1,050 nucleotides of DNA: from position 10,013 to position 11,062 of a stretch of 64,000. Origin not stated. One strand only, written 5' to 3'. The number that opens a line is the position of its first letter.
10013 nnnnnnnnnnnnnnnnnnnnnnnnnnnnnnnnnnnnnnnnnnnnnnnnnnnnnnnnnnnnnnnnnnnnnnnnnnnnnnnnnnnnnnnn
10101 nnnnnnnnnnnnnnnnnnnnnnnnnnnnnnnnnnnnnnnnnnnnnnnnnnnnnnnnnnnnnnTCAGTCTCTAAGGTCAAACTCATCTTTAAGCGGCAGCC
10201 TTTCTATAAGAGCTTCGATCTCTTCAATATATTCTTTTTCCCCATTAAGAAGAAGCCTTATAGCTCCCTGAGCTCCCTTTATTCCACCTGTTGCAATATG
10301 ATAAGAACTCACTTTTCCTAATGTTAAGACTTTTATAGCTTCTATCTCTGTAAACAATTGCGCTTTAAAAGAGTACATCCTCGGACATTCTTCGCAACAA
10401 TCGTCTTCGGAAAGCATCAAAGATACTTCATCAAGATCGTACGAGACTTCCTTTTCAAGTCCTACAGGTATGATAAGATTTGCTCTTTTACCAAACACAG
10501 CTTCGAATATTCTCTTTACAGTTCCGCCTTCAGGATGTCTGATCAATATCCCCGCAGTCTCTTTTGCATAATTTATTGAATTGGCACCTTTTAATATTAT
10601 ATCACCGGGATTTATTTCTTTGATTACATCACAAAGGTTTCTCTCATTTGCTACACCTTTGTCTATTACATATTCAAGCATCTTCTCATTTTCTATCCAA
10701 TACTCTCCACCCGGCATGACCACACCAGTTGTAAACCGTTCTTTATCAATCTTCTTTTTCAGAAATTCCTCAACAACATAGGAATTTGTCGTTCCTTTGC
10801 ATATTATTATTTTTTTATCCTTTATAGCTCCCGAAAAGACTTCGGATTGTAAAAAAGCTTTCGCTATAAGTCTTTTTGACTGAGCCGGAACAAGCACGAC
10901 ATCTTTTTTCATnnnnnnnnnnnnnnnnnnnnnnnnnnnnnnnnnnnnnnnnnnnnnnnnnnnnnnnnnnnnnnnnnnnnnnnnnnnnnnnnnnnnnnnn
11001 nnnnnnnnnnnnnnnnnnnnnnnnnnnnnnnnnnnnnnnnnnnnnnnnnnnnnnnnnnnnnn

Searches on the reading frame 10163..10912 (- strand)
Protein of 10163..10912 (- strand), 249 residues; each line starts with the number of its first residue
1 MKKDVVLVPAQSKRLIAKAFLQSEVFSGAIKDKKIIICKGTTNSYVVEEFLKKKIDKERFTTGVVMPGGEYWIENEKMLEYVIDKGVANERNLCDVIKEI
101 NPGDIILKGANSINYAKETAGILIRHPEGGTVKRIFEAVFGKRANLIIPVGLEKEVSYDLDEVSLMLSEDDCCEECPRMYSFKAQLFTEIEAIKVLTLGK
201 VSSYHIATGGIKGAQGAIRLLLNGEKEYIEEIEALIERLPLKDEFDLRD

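Call 27: find_encoding_contigs(protein=window:10163-10912:-, flank=10000, max_places=4)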
Protein window:10163-10912:- (249 aa): 5 contigs read that carry it; 3 places shown.
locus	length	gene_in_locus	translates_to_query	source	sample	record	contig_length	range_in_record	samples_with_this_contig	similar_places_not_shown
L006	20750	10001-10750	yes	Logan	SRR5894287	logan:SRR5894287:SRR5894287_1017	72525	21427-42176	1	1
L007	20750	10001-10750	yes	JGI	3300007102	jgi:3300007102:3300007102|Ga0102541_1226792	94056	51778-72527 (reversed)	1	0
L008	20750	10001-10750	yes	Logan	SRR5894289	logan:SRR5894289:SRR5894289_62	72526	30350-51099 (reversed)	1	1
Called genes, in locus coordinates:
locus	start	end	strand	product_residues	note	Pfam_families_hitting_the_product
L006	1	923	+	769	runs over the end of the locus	PF01588:tRNA_bind, PF03483:B3_4, PF03484:B5, PF17759:tRNA_synthFbeta, PF03147:FDX-ACB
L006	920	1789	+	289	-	PF07963:N_methyl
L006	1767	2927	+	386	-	PF13385:Laminin_G_3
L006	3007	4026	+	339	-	PF01926:MMR_HSR1 (weak), PF06071:YchF-GTPase_C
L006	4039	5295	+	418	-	PF02403:Seryl_tRNA_N, PF00587:tRNA-synt_2b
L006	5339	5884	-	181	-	-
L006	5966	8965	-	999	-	PF00989:PAS (weak), PF08448:PAS_4 (faint), PF08447:PAS_3 (faint), PF13426:PAS_9 (faint), PF00512:HisKA, PF02518:HATPase_c, PF00072:Response_reg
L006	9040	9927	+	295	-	PF10092:DUF2330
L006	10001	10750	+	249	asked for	-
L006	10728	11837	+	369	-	PF03033:Glyco_transf_28, PF04101:Glyco_tran_28_C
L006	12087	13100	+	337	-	PF01000:RNA_pol_A_bac, PF03118:RNA_pol_A_CTD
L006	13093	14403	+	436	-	-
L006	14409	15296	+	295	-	PF00849:PseudoU_synth_2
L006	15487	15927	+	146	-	-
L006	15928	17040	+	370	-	-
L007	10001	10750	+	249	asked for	-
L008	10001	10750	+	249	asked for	-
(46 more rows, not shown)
